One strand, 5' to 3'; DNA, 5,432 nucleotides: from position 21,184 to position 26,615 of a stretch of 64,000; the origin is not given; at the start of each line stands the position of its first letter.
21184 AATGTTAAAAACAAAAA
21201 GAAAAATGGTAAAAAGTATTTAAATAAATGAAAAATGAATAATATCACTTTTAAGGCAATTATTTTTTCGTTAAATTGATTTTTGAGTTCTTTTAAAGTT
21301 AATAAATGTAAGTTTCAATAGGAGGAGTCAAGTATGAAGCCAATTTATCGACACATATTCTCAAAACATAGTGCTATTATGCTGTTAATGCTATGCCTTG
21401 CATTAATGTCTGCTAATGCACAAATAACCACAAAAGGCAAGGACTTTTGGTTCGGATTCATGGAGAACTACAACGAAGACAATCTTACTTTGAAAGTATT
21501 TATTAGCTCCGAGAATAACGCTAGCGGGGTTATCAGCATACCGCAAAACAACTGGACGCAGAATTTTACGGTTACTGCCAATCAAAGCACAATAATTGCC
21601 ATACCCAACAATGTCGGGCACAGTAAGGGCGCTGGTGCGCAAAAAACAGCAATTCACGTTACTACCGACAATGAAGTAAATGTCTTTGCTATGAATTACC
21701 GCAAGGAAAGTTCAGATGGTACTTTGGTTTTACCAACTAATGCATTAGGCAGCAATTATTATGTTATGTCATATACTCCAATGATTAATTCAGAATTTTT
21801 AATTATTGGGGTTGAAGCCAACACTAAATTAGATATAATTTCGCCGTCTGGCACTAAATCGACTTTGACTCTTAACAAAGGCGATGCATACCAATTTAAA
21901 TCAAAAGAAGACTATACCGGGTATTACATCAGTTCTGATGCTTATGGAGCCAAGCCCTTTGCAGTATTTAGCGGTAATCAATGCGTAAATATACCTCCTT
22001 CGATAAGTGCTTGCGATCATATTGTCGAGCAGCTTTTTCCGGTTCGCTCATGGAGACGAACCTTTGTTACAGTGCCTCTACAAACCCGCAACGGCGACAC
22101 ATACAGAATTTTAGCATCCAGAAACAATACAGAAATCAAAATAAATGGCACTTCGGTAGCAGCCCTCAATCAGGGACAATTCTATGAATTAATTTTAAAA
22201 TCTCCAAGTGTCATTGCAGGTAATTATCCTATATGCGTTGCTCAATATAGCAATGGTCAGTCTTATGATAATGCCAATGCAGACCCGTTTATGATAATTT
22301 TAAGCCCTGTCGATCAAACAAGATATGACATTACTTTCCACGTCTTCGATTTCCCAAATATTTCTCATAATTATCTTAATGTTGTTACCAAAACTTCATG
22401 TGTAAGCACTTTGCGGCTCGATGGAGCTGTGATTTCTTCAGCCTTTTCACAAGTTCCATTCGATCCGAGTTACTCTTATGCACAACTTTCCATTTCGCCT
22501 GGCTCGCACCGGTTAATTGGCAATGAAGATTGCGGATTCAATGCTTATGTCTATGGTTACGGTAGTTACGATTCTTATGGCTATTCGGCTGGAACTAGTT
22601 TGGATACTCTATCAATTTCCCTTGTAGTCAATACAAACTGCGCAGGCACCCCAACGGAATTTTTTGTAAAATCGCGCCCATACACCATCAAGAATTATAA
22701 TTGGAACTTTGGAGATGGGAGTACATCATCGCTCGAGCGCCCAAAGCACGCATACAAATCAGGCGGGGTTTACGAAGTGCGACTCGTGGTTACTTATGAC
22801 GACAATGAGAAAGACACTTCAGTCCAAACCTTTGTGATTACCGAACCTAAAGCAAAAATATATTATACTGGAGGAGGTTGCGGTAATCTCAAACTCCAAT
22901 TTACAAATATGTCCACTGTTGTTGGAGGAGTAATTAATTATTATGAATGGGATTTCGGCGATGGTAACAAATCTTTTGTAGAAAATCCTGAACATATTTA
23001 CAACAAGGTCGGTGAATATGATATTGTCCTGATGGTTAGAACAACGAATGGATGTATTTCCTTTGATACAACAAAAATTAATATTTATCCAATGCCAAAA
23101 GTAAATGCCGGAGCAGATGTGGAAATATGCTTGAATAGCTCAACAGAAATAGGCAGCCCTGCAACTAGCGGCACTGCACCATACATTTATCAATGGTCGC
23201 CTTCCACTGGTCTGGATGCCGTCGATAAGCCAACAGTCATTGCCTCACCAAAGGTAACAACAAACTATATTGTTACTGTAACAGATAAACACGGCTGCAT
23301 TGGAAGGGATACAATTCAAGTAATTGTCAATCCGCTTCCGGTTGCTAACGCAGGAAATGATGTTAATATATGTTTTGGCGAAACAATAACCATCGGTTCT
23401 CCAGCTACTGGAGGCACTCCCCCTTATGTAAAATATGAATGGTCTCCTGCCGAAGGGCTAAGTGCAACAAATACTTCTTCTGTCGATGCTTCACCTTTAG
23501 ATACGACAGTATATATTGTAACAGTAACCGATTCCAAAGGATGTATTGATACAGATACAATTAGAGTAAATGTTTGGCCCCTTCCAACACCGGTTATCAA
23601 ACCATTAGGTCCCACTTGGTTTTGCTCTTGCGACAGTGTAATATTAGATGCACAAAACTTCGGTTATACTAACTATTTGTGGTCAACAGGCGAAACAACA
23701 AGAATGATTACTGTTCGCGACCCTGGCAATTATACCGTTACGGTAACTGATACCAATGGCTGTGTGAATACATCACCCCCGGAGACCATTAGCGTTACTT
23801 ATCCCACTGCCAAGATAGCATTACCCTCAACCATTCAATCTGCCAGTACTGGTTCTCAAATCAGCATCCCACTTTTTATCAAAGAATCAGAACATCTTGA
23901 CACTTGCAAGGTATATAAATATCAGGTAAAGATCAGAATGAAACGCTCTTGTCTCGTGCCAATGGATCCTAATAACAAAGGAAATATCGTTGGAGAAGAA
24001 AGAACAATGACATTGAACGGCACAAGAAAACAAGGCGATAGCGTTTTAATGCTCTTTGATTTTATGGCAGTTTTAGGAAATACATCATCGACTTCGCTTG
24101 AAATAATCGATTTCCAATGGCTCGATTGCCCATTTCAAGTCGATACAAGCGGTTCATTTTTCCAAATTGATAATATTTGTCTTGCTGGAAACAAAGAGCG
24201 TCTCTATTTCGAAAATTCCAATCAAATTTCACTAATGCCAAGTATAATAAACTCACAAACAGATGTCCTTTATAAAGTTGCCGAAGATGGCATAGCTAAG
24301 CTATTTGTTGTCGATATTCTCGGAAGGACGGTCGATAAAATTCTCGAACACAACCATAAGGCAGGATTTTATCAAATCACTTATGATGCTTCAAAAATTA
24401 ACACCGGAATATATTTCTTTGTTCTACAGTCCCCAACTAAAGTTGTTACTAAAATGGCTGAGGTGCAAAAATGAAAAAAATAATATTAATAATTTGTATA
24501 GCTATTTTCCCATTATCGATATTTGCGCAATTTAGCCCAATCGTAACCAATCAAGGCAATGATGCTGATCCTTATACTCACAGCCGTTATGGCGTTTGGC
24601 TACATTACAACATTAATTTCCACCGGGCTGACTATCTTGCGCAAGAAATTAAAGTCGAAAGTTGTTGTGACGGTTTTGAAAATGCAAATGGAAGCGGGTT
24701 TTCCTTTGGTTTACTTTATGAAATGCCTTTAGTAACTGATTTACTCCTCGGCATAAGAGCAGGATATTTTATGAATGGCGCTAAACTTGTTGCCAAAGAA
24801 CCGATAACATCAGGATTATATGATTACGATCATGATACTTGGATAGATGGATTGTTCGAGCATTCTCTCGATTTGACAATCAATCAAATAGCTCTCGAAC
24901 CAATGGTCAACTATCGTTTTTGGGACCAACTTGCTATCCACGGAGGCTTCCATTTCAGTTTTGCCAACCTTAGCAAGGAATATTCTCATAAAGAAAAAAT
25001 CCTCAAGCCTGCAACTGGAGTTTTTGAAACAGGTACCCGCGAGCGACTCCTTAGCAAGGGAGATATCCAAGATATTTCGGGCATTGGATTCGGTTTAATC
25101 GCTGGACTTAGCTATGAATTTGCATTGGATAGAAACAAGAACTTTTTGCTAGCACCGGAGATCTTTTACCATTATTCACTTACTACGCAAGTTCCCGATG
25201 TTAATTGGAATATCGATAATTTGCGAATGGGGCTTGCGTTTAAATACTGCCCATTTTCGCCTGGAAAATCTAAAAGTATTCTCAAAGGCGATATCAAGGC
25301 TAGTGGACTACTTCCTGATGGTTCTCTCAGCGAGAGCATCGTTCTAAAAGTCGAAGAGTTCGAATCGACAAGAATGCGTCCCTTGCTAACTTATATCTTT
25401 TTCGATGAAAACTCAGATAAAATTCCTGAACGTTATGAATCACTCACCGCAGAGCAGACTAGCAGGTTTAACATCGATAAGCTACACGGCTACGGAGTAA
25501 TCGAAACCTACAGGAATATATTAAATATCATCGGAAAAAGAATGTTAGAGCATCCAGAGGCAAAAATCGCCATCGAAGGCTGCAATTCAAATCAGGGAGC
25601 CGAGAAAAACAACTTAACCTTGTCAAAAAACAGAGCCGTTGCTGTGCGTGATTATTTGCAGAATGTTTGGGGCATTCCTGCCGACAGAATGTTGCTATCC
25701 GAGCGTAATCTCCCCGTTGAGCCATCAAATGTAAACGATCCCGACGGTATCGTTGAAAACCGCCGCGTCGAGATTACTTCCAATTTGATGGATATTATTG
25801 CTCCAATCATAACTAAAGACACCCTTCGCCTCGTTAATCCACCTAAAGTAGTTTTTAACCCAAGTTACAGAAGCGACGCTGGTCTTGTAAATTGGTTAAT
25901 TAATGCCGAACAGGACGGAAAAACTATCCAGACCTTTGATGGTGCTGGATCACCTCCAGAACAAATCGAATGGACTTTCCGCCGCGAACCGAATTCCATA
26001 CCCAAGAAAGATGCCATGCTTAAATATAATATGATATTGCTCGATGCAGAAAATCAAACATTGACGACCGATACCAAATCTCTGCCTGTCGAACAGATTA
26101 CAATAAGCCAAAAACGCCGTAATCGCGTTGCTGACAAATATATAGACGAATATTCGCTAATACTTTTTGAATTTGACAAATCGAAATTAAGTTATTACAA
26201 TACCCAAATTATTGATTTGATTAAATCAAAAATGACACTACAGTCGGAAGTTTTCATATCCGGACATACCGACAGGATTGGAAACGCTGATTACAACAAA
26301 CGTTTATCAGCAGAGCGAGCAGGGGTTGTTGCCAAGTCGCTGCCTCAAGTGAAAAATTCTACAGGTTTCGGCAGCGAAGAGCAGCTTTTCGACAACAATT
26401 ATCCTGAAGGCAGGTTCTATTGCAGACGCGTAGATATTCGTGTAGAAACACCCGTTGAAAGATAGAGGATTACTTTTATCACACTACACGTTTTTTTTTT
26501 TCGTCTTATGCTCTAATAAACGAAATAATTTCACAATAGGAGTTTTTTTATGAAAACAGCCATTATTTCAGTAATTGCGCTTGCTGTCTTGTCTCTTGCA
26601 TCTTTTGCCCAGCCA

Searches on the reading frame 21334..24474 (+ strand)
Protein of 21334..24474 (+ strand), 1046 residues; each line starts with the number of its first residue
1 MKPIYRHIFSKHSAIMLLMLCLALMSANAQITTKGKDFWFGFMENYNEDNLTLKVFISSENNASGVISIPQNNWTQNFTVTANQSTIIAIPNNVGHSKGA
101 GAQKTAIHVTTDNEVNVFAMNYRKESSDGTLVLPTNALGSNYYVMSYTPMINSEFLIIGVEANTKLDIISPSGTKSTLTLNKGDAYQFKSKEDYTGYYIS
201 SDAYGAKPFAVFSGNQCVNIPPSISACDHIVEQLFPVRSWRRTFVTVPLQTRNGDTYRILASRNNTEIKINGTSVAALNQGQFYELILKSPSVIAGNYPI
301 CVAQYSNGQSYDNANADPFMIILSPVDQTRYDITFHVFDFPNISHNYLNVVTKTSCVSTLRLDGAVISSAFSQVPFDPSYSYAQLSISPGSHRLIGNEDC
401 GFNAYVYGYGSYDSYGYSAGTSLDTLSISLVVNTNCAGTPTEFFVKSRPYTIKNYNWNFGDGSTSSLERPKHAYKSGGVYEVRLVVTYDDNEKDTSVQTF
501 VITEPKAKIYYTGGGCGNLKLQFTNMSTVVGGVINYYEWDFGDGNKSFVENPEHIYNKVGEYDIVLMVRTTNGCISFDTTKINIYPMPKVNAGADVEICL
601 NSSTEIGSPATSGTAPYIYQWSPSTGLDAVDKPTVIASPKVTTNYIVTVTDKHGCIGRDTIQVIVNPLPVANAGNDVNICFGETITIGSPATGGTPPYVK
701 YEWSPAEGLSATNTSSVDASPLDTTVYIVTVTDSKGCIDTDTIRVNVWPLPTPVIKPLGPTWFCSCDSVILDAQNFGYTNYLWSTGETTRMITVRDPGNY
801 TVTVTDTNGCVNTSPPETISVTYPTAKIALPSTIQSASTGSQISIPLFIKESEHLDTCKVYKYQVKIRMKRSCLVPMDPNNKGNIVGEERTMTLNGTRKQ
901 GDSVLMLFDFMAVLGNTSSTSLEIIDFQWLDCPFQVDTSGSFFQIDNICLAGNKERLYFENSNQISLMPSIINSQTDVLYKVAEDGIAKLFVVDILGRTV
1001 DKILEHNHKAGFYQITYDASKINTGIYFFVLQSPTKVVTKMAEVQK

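Call 37: search_protein_families(library=pfam, proteins=[window:21334-24474:+], max_evalue=0.0001)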
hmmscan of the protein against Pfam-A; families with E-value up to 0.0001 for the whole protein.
window:21334-24474:+ (1046 aa): 5 families
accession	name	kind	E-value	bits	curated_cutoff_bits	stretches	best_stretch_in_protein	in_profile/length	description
PF17517.7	IgGFc_binding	-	2.8e-72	243.9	25.6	1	128-408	1-297/297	IgGFc binding protein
PF18911.6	PKD_4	-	1.4e-30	105.6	27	2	450-503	32-84/85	PKD domain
PF00801.26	PKD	-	1.5e-15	57.4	23.5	2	437-498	13-77/80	PKD domain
PF18962.6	Por_Secre_tail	-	2.1e-06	28.4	27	0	988-1040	22-72/75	Secretion system C-terminal sorting domain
PF22352.2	K319L-like_PKD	-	2.8e-06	27.7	27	0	673-747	1-84/84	K319L-like, PKD domain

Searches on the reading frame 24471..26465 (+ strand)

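Call 37: search_protein_families(library=pfam, proteins=[window:24471-26465:+], max_evalue=0.0001)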
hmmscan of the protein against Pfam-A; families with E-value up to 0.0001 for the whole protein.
window:24471-26465:+ (664 aa): 1 family
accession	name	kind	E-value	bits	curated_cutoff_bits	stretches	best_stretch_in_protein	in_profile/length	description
PF00691.25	OmpA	-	9.7e-22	77.6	27.2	2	565-647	1-93/98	OmpA family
